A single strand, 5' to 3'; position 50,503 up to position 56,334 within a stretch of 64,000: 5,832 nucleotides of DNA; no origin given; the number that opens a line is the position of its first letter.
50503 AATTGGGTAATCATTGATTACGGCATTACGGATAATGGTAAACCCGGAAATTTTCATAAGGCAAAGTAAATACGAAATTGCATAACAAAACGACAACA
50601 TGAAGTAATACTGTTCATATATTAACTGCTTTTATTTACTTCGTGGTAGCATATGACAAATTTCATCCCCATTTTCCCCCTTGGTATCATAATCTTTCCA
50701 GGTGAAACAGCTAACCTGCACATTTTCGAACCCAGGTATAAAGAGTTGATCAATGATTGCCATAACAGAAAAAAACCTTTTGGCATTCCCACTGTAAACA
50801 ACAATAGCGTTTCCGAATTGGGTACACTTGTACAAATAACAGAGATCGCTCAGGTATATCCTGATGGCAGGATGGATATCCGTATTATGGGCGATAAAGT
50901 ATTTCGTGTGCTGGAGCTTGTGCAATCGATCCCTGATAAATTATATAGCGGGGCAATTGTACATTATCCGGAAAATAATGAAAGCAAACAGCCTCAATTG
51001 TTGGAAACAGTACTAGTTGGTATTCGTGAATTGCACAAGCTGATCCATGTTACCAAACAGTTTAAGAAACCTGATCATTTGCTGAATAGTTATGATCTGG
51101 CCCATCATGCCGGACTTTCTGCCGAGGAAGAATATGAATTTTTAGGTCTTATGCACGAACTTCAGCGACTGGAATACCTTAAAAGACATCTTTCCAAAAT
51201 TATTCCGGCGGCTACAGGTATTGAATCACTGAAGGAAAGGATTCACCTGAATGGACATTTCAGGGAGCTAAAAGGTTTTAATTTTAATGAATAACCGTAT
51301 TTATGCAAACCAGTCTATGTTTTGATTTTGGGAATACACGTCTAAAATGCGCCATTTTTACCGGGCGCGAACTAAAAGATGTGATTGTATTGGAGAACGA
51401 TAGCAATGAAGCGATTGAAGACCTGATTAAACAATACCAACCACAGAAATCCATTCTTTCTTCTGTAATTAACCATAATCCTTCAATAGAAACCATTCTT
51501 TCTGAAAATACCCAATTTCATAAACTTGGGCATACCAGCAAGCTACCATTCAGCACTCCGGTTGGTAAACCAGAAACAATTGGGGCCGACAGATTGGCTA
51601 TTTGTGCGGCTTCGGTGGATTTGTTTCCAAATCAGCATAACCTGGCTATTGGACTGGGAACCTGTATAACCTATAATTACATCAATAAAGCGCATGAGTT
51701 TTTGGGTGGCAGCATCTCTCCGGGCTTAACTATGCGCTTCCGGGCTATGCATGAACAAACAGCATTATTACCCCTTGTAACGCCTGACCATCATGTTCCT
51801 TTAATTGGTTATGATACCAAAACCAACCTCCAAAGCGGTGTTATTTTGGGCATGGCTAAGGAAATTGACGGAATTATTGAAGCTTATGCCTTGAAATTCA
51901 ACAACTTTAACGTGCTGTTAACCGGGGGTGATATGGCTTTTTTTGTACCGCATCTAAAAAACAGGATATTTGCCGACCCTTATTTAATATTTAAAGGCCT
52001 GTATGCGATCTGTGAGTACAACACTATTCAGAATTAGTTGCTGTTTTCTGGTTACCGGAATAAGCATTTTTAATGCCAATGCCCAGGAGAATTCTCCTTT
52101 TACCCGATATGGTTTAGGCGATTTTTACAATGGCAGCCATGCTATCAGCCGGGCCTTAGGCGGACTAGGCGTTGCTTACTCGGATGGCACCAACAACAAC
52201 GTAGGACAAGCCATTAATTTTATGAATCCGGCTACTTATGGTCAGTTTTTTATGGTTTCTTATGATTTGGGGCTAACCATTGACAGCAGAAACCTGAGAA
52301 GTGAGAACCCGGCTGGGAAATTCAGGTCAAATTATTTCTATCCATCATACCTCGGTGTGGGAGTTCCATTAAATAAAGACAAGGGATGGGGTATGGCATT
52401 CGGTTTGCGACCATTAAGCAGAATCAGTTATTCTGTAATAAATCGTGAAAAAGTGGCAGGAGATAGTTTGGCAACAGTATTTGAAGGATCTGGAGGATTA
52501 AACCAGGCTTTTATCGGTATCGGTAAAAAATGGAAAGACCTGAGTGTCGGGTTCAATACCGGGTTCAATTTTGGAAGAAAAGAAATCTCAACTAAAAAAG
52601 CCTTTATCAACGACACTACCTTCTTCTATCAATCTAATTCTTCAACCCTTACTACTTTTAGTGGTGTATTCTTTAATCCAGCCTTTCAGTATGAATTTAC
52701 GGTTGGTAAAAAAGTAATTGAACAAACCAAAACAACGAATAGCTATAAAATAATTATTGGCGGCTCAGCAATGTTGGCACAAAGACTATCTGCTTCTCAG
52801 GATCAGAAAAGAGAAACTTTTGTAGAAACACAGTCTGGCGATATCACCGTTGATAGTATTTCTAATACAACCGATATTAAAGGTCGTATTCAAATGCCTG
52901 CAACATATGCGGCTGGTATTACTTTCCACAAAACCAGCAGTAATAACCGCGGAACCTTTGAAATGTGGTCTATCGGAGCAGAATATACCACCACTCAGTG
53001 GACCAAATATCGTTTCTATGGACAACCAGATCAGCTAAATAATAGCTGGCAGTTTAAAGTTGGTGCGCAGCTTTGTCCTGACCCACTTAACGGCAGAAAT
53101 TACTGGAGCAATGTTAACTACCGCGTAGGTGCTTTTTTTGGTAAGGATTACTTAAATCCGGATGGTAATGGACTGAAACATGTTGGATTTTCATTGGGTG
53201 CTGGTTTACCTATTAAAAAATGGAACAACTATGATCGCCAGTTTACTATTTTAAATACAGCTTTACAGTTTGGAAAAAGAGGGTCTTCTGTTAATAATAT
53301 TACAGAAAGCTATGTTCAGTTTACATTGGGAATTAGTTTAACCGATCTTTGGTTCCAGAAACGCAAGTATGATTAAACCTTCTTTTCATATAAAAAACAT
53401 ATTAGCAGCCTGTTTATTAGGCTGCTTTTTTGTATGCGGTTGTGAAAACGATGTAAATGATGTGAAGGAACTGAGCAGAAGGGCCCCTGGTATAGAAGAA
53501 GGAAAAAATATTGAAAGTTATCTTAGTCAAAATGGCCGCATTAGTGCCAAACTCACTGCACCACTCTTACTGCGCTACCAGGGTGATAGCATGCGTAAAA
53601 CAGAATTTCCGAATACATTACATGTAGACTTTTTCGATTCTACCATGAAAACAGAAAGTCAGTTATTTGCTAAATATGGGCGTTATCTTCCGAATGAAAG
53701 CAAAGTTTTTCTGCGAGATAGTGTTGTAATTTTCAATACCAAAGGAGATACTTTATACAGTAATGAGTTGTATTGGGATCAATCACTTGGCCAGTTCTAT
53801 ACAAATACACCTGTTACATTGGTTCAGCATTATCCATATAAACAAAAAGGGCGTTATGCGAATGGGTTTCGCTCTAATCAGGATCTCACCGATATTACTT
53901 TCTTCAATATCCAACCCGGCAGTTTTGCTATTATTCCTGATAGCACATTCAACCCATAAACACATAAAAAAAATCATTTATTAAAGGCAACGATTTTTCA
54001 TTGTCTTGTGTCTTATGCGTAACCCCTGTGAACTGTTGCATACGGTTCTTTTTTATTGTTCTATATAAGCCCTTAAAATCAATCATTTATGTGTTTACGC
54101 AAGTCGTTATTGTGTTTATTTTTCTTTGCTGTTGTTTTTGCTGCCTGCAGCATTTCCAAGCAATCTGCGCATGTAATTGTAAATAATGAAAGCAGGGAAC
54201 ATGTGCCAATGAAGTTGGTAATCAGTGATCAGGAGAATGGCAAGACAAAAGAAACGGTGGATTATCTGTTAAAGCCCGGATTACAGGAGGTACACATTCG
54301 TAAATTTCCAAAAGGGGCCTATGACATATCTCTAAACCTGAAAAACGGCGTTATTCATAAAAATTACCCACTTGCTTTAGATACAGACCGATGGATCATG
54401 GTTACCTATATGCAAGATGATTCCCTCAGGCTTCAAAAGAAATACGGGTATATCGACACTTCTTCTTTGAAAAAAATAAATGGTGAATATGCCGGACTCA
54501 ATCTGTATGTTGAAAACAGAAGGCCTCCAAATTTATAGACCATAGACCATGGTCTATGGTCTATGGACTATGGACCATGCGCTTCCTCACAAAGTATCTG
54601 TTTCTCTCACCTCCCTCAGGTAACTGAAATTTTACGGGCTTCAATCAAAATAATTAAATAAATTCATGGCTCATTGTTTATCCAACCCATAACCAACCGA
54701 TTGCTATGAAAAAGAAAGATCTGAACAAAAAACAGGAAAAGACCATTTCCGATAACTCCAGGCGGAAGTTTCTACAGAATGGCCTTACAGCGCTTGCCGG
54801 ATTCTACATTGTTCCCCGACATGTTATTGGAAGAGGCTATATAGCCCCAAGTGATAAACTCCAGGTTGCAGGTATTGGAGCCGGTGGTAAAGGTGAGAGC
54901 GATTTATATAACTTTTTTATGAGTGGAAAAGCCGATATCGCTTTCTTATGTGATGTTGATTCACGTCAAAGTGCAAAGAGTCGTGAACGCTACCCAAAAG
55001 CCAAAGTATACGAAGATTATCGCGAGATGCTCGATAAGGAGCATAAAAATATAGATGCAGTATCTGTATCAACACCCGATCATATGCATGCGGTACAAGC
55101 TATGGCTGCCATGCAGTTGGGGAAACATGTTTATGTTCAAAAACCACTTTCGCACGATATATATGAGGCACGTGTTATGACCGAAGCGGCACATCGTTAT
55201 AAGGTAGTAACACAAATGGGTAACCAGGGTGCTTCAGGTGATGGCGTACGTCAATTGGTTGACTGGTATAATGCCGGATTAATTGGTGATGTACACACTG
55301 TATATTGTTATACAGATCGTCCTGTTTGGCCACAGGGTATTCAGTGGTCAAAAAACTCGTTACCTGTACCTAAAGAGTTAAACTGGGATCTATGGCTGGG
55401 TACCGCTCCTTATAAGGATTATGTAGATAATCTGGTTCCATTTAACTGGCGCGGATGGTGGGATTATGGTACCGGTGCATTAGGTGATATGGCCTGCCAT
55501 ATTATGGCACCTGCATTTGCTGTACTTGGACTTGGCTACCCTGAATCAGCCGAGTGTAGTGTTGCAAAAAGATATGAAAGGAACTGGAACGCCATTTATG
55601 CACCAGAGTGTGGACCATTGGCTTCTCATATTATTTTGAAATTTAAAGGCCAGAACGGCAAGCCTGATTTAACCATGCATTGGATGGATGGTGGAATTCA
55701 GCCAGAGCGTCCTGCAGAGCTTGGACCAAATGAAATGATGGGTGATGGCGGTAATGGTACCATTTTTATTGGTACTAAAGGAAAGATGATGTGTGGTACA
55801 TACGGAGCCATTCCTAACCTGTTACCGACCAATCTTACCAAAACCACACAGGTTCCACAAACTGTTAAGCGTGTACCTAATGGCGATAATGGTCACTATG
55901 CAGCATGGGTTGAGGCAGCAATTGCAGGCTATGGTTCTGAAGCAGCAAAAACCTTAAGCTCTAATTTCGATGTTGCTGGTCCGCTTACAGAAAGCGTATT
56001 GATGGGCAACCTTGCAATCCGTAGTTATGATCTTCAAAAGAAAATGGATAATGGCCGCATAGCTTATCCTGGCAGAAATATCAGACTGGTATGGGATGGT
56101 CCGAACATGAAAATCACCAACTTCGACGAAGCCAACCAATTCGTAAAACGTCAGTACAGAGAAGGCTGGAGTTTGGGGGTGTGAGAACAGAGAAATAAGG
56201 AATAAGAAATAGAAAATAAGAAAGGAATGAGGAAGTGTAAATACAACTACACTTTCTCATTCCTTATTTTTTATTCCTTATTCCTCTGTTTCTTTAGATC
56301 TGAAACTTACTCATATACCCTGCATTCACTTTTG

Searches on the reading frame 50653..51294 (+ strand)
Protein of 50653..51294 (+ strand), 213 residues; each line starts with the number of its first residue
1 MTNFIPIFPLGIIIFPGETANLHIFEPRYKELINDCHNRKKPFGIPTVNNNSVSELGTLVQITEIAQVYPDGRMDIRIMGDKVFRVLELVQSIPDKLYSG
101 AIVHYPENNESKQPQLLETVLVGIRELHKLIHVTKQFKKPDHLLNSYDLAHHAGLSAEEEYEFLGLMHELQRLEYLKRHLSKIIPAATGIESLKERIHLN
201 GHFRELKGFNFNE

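Call 71: search_protein_families(library=pfam, proteins=[window:50653-51294:+], max_evalue=0.00001)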
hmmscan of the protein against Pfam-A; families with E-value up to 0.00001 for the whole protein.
window:50653-51294:+ (213 aa): 1 family
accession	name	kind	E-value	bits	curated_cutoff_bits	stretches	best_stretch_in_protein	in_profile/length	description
PF02190.22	LON_substr_bdg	-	1.5e-18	67.8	28.7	1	5-180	2-198/200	ATP-dependent protease La (LON) substrate-binding domain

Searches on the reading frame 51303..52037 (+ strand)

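Call 71: search_protein_families(library=pfam, proteins=[window:51303-52037:+], max_evalue=0.00001)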
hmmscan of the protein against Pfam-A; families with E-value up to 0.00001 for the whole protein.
window:51303-52037:+ (244 aa): 1 family
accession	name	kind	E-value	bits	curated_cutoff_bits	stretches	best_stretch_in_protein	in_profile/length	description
PF03309.20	Pan_kinase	-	1.7e-34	119.9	24.7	1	5-193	2-204/205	Type III pantothenate kinase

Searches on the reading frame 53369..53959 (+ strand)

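Call 71: search_protein_families(library=pfam, proteins=[window:53369-53959:+], max_evalue=0.00001)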
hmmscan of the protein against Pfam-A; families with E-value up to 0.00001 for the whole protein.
window:53369-53959:+ (196 aa): 1 family
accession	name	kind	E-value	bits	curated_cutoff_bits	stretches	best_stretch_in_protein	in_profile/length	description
PF06835.18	LptC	-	1.1e-07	32.1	21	1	12-152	3-144/175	Lipopolysaccharide-assembly, LptC-related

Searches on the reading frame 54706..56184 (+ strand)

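Call 71: search_protein_families(library=pfam, proteins=[window:54706-56184:+], max_evalue=0.00001)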
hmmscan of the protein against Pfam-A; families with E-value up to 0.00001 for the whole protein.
window:54706-56184:+ (492 aa): 2 families
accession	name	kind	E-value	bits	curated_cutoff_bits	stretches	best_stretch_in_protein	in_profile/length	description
PF01408.29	GFO_IDH_MocA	-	8e-18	65.7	24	1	53-172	2-119/120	Oxidoreductase family, NAD-binding Rossmann fold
PF19051.5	GFO_IDH_MocA_C2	-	4.2e-15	56.4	23.3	1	217-275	44-102/254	Oxidoreductase family, C-terminal alpha/beta domain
